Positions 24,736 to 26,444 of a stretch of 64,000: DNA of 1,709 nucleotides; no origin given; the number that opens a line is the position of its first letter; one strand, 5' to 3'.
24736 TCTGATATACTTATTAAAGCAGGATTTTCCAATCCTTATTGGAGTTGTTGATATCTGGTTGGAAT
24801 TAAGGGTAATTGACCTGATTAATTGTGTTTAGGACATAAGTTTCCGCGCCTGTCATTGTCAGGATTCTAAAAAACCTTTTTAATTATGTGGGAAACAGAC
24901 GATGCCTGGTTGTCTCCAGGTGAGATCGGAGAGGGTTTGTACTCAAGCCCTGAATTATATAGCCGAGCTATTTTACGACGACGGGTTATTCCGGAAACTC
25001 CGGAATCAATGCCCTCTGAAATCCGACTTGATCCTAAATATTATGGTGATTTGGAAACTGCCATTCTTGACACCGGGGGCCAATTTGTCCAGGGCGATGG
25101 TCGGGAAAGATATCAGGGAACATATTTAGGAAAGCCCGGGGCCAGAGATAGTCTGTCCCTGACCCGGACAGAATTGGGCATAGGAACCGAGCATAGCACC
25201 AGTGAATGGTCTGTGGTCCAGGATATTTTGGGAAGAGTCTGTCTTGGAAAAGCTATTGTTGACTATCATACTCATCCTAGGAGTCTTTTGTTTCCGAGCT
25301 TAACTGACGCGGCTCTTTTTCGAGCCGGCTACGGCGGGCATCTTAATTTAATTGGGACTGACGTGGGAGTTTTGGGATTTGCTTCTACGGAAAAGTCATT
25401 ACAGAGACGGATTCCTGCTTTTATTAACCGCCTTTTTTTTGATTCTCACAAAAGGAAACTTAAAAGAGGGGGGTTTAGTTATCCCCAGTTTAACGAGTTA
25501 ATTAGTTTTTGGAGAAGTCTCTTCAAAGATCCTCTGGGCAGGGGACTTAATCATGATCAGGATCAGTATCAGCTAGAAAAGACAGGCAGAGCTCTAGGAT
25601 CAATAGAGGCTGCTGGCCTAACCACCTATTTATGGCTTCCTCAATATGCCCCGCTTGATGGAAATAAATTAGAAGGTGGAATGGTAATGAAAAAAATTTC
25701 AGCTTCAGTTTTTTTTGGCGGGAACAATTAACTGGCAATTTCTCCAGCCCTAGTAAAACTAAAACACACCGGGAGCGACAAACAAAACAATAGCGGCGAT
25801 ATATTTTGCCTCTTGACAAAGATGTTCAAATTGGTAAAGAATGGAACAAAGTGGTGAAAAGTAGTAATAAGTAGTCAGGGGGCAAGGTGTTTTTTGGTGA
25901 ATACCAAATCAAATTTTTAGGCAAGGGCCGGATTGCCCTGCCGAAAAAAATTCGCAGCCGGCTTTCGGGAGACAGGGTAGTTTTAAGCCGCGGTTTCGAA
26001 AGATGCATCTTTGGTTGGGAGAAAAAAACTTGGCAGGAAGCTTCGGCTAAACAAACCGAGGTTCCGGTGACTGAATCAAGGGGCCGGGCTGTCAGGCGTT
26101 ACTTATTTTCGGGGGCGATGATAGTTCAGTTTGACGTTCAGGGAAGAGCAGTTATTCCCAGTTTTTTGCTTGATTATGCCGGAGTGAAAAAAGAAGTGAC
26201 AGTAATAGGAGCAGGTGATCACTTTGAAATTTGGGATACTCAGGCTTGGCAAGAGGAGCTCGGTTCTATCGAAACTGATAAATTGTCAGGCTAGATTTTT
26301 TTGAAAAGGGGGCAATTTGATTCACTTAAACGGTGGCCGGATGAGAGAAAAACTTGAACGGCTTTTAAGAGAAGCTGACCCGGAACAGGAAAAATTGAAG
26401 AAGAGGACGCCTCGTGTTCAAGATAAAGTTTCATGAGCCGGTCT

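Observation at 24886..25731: Stand-alone JAMM/MPN+ motif protein immediately upstream of mraZ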

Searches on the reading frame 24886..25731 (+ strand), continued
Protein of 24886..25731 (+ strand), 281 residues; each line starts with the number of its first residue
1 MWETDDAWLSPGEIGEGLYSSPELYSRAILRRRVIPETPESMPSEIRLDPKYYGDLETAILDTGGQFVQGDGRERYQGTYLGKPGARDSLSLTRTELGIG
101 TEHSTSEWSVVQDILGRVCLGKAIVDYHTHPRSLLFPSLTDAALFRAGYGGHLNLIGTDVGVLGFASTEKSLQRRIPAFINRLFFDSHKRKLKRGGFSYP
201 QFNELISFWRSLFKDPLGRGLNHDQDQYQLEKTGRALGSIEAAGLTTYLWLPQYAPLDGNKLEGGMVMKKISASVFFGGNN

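Call 34: fold_search(model_id=the predicted structure, library=pdb)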
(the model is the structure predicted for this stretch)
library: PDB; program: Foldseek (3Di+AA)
matches with E <= 10: 204; with E <= 0.001: 0
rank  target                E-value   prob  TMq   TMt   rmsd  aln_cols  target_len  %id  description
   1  5m5q                  1.8e-02  0.60  0.18  0.21   7.6       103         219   16  COPS5(2-257) IN COMPLEX WITH A AZAINDOLE (COMPOUND 4) (released 2017-01-11)
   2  2znr                  2.2e-02  0.66  0.21  0.29   6.5       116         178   15  Crystal structure of the DUB domain of human AMSH-LP (released 2008-09-02)
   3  9ild_A                2.2e-02  0.63  0.22  0.35   8.0       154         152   14  Complex structure of Cap3 and CD-NTase (released 2024-07-31)
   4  5l4k_V                2.8e-02  0.51  0.18  0.18   8.7       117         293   14  The human 26S proteasome lid (released 2016-09-07)
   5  9egl_E                2.8e-02  0.23  0.21  0.20  15.5       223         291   16  Cryo-EM structure of COP9 signalosome precatalytic state with neddylated cullin-3 (released 2025-12-03)
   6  9w39_c                3.0e-02  0.20  0.18  0.18  21.2       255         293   11  Structure of human 26S proteasome complexed with midnolin, 19S proteasome with Ubl bound (released 2026-04-01)
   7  4ocm_E                3.6e-02  0.35  0.18  0.24  10.5       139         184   13  Crystal Structure of the Rpn8-Rpn11 MPN domain heterodimer, crystal form Ib (released 2014-01-29)
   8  4ocn_B                3.8e-02  0.47  0.20  0.29   7.0       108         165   13  Crystal Structure of the Rpn8-Rpn11 MPN domain heterodimer, crystal form II (released 2014-01-29)
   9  5jog                  4.8e-02  0.51  0.20  0.24   8.0       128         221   16  CRYSTAL STRUCTURE OF CSN5(2-257) IN COMPLEX WITH CNS5i-3 (released 2016-11-02)
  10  4msq_A                5.5e-02  0.63  0.23  0.31   6.7       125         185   15  Crystal structure of Schizosaccharomyces pombe AMSH-like protease sst2 catalytic domain bound to ubiquitin (released 2014-06-18)
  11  7l97_A                6.2e-02  0.33  0.19  0.26   7.3       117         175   18  Crystal structure of STAMBPL1 in complex with an engineered binder (released 2021-08-25)
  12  7lm3_B                6.5e-02  0.51  0.22  0.30   6.7       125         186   14  Crystal Structure of Thr316Ala mutant of JAMM domain of S. pombe (released 2021-06-30)
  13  4msj_A                6.5e-02  0.41  0.22  0.29   6.7       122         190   16  Crystal structure of S. pombe AMSH-like protease SST2 catalytic domain from P212121 space group (released 2014-06-18)
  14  9efq_E                6.5e-02  0.23  0.23  0.23  17.0       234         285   15  Cryo-EM structure of COP9 signalosome precatalytic state with neddylated cullin-2 (released 2025-12-03)
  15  9le4_B                7.0e-02  0.28  0.18  0.26   8.1       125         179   18  Crystal structure of the MIT-CD complex of STAMBP (released 2025-06-11)
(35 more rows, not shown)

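Call 40: find_encoding_contigs(protein=P0013, flank=8000, max_places=2)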
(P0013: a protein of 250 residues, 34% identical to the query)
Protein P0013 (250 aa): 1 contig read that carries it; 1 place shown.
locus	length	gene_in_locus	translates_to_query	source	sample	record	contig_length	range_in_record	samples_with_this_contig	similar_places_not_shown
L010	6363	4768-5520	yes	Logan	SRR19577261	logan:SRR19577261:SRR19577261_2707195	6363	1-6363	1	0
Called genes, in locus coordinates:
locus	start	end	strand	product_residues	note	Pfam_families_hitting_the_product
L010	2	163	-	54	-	?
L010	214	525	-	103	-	PF00166:Cpn10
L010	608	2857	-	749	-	PF01547:SBP_bac_1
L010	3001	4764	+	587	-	PF12229:PG_binding_4 (weak), PF04294:VanW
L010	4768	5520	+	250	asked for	-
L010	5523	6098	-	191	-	-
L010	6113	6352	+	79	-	-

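Call 41: find_encoding_contigs(protein=P0024, flank=8000, max_places=2)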
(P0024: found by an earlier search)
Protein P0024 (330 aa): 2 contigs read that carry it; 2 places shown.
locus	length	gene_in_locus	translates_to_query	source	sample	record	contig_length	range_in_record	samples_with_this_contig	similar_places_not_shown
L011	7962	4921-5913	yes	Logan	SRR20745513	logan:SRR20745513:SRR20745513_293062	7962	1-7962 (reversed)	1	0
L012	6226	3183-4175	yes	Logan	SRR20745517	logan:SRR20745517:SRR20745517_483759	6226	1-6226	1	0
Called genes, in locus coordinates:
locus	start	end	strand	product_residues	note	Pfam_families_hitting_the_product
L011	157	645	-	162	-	-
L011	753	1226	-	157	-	-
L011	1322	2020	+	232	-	-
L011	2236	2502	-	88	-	-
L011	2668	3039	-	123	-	-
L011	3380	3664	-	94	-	-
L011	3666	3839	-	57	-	-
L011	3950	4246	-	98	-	-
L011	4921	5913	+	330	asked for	-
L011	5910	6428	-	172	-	PF06414:Zeta_toxin (weak), PF13238:AAA_18 (weak), PF13671:AAA_33, PF13207:AAA_17 (weak)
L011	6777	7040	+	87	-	-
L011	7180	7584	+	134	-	-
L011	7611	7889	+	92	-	-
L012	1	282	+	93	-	?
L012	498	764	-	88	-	-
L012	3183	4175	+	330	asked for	-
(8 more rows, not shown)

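Call 42: find_encoding_contigs(protein=P0018, flank=8000, max_places=2)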
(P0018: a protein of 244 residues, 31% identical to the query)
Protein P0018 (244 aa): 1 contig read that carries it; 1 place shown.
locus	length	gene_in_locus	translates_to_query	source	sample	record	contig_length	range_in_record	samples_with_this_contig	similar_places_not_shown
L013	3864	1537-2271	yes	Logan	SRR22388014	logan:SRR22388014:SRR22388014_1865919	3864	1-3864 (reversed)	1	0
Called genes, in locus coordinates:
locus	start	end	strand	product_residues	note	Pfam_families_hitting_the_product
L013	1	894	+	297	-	?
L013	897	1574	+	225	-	PF00702:Hydrolase, PF12710:HAD (weak), PF13419:HAD_2, PF13242:Hydrolase_like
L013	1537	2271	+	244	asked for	-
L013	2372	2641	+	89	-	-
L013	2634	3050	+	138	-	PF13470:PIN_3, PF16289:PIN_12 (faint)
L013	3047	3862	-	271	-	?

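Call 43: find_encoding_contigs(protein=P0022, flank=8000, max_places=2)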
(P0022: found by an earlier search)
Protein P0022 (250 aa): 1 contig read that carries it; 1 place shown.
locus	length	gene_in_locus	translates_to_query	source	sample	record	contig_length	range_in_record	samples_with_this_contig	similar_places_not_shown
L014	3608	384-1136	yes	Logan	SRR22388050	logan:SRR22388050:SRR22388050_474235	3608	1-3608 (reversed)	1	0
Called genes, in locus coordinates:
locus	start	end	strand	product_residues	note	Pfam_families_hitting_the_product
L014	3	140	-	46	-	?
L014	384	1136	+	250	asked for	-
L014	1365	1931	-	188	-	PF06821:Ser_hydrolase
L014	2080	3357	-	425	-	PF13173:AAA_14, PF13401:AAA_22 (faint), PF13635:DUF4143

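Call 46: fold_search(model_id=the predicted structure, library=viral)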
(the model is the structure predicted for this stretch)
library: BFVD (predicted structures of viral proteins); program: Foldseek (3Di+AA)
matches with E <= 10: 198; with E <= 0.001: 11
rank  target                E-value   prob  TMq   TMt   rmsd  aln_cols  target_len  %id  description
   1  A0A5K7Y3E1            4.5e-06  1.00  0.37  0.31   6.1       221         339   14  F317L homolog protein [Abalone asfa-like virus]
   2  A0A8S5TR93            7.3e-06  1.00  0.36  0.51   6.8       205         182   15  Uncharacterized protein [Siphoviridae sp. ctss15]
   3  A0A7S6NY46            5.3e-05  1.00  0.35  0.39  11.6       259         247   12  Uncharacterized protein [Bathycoccus sp. RCC716 virus 1]
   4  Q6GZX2                8.1e-05  1.00  0.39  0.27  14.3       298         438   12  Uncharacterized protein 3R [Frog virus 3 (isolate Goorha)]
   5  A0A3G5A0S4            1.7e-04  0.99  0.35  0.28   9.4       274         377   10  Uncharacterized protein [Harvfovirus sp.]
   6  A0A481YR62            2.9e-04  1.00  0.31  0.32  11.4       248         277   12  Uncharacterized protein [Iridovirus LCIVAC01]
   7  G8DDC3                3.2e-04  1.00  0.36  0.38  11.1       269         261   14  (no name in the UniProt tables at hand)
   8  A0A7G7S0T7            3.9e-04  0.98  0.29  0.20  15.0       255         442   12  (no name in the UniProt tables at hand)
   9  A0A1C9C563            3.9e-04  0.97  0.32  0.30  16.1       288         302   10  Uncharacterized protein [Heterosigma akashiwo virus 01]
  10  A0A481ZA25            4.1e-04  0.99  0.34  0.37   9.7       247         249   15  Uncharacterized protein [Pithovirus LCPAC304]
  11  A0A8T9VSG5            4.1e-04  0.98  0.31  0.15  12.8       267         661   10  (no name in the UniProt tables at hand)
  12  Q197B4                1.0e-03  0.96  0.35  0.19  11.2       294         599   13  Uncharacterized protein 229L [Invertebrate iridescent virus 3]
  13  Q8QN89                1.3e-03  0.94  0.31  0.33   8.0       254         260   13  EsV-1-200 [Ectocarpus siliculosus virus 1 (isolate New Zealand/Kaikoura/1988)]
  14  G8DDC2                1.9e-03  1.00  0.40  0.51   7.7       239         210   15  (no name in the UniProt tables at hand)
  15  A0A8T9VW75            2.2e-03  0.89  0.29  0.20  12.3       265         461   12  (no name in the UniProt tables at hand)
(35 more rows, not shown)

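Call 52: search_dna_similar(query=window:24886-25728:+, collection=phages, mode=protein, max_evalue=1, max_rows=15)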
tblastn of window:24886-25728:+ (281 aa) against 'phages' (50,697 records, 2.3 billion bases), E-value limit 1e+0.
No match.

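Call 53: find_related_loci(query=window:24886-25728:+, collection=viral_contigs, flank=6000)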
Query window:24886-25728:+ (281 aa) in viral_contigs; peptide patterns used: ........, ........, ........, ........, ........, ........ (x = any residue, [..] = any of these).
9 stretches matched a pattern, but none encodes a relative of the query by tblastn (E <= 1e-3).

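Call 76: search_dna_similar(query=window:24886-25728:+, collection=plasmids, mode=protein, max_evalue=1, max_rows=10)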
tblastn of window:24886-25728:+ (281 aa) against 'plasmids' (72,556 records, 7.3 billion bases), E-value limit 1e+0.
Records with a match: 1; places in all: 1; records where one place covers at least 80% of the query: 0.
Best place of each record, by identity: <60% 1.
By first word of the organism name: Rhizobium 1.
By predicted mobility (MOB-suite, as given by PLSDB): non-mobilizable 1.
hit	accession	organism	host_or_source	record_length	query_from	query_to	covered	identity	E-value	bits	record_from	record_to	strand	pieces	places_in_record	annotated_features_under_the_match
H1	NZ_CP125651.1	Rhizobium sp. BT04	Phaseolus vulgaris,Pure culture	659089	103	191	32%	31.2%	6e-1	39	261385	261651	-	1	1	diguanylate cyclase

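Call 83: predict_structure(alignment_id=A3)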
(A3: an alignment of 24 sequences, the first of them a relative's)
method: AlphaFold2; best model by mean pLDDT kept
length: 223 residues; sequences in the alignment: 24
mean_pLDDT: 85.6   pTM: 0.84
mean pLDDT of the five models: 85.6, 85.6, 84.5, 83.9, 82.3
residues with pLDDT >= 90: 122; 70-90: 68; 50-70: 30; < 50: 3
segments of 3 or more residues with pLDDT < 50: none
pLDDT, mean of each block of 10 residues (from residue 1): 64 94 96 98 97 95 93 95 81 80 93 78 79 88 95 74 64 69 72 91 93 96 90
secondary structure, 60 per line:
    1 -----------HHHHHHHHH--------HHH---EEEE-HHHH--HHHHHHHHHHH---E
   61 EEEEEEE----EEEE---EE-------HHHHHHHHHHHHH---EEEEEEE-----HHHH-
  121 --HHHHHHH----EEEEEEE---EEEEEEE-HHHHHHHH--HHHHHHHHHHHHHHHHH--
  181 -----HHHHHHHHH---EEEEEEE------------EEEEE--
elements in order: H12-20 E35-38 H40-43 H46-56 E60-67 E72-75 H88-100 E104-110 H116-119 H123-129 E134-140 E144-150 H152-159 H162-178 H186-194 E198-204 E217-221

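Call 85: fold_search(model_id=the predicted structure, library=pdb)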
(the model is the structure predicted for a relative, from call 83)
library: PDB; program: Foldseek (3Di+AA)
matches with E <= 10: 323; with E <= 0.001: 0
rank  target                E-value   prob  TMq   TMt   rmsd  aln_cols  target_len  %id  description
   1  4msd_A                8.7e-03  0.90  0.32  0.37   7.5       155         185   16  Crystal structure of Schizosaccharomyces pombe AMSH-like protein SST2 T319I mutant (released 2014-06-18)
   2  7wwq_A                1.1e-02  0.96  0.30  0.19   7.5       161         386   10  Crystal structure of human Ufd1-Npl4 complex (released 2022-09-21)
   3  4zft_C                1.3e-02  0.94  0.35  0.41   7.1       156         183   17  Catalytic domain of Sst2 F403W mutant bound to ubiquitin (released 2015-10-14)
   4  4zd4_A                1.3e-02  0.95  0.34  0.40   5.8       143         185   17  Catalytic domain of Sst2 F403W mutant (released 2015-10-14)
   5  2znr                  1.4e-02  0.97  0.35  0.42   5.7       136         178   12  Crystal structure of the DUB domain of human AMSH-LP (released 2008-09-02)
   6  3rzv                  1.7e-02  0.90  0.32  0.38   6.2       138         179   17  The Crystal Structure of a E280A Mutant of the Catalytic Domain of AMSH (released 2011-10-19)
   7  7l97_A                2.1e-02  0.97  0.35  0.43   5.6       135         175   12  Crystal structure of STAMBPL1 in complex with an engineered binder (released 2021-08-25)
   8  4msq_A                2.1e-02  0.93  0.35  0.40   5.7       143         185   17  Crystal structure of Schizosaccharomyces pombe AMSH-like protease sst2 catalytic domain bound to ubiquitin (released 2014-06-18)
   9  3rzu_A                2.5e-02  0.96  0.35  0.42   5.7       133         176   14  The Crystal Structure of the Catalytic Domain of AMSH (released 2011-10-19)
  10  9le4_B                2.5e-02  0.93  0.34  0.41   6.1       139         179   14  Crystal structure of the MIT-CD complex of STAMBP (released 2025-06-11)
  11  8ppl_I8               2.5e-02  0.60  0.26  0.20   9.5       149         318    8  MERS-CoV Nsp1 bound to the human 43S pre-initiation complex (released 2023-10-18)
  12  3rzu_C                3.0e-02  0.94  0.35  0.42   5.8       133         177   14  The Crystal Structure of the Catalytic Domain of AMSH (released 2011-10-19)
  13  4msj_A                3.0e-02  0.90  0.34  0.39   5.6       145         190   18  Crystal structure of S. pombe AMSH-like protease SST2 catalytic domain from P212121 space group (released 2014-06-18)
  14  7lm3_B                3.2e-02  0.85  0.35  0.40   7.1       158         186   16  Crystal Structure of Thr316Ala mutant of JAMM domain of S. pombe (released 2021-06-30)
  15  4msj_C                3.8e-02  0.85  0.35  0.40   5.9       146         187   17  Crystal structure of S. pombe AMSH-like protease SST2 catalytic domain from P212121 space group (released 2014-06-18)
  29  2qlc_A                1.4e-01  0.66  0.27  0.43   5.4       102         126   12  The crystal structure of DNA repair protein RadC from Chlorobium tepidum TLS (released 2007-09-04)
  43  2qlc_B                3.8e-01  0.18  0.21  0.32   5.8        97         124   10  The crystal structure of DNA repair protein RadC from Chlorobium tepidum TLS (released 2007-09-04)
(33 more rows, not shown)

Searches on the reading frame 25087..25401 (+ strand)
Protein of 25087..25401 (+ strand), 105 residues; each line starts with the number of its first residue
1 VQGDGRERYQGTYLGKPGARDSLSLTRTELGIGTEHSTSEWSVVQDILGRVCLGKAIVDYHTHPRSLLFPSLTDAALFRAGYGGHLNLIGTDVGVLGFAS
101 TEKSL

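Call 71: search_solved_structures(query=A2, max_evalue=10, show_alignments=3)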
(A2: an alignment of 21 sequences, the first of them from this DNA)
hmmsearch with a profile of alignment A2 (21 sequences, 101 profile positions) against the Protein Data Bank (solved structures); distinct sequences matched with E-value up to 10: 2.
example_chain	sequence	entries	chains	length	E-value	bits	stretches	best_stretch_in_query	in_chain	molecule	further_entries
2qlc_A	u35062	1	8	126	0.11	15.8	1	5-75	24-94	DNA repair protein radC homolog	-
9ild_A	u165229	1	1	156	0.18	15.1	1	50-74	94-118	Peptidase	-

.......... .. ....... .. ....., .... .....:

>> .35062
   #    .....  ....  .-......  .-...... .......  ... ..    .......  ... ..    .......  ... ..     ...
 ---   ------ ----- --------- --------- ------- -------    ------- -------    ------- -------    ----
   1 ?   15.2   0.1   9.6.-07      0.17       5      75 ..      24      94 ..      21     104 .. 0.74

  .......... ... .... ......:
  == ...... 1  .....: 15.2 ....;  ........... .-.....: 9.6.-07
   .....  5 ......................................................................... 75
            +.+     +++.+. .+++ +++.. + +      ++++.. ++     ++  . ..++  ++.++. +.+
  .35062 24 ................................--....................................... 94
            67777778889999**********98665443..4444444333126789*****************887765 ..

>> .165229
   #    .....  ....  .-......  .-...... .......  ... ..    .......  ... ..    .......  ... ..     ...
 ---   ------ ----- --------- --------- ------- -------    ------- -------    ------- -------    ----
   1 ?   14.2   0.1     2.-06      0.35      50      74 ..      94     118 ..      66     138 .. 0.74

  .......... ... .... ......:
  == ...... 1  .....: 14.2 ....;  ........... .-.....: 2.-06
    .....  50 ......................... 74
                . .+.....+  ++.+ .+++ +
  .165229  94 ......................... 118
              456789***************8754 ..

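Call 72: find_homologous_proteins(query=A2, max_evalue=10)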
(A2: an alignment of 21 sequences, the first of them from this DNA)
Query A2 (21 sequences): 566 candidates shared short words with the query, none scored E <= 10.

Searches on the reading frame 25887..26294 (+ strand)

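Call 3: search_protein_families(library=pfam, proteins=[window:25887-26294:+], max_evalue=1)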
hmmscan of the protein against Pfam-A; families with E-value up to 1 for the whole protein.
window:25887-26294:+ (135 aa): 2 families
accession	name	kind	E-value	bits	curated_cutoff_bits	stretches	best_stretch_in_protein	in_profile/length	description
PF02381.23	MraZ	-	1.5e-29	102.2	23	2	73-123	1-51/72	MraZ protein, putative antitoxin-like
PF10784.15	Plasmid_stab_B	-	0.1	12.9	25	1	63-97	28-62/72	Plasmid stability protein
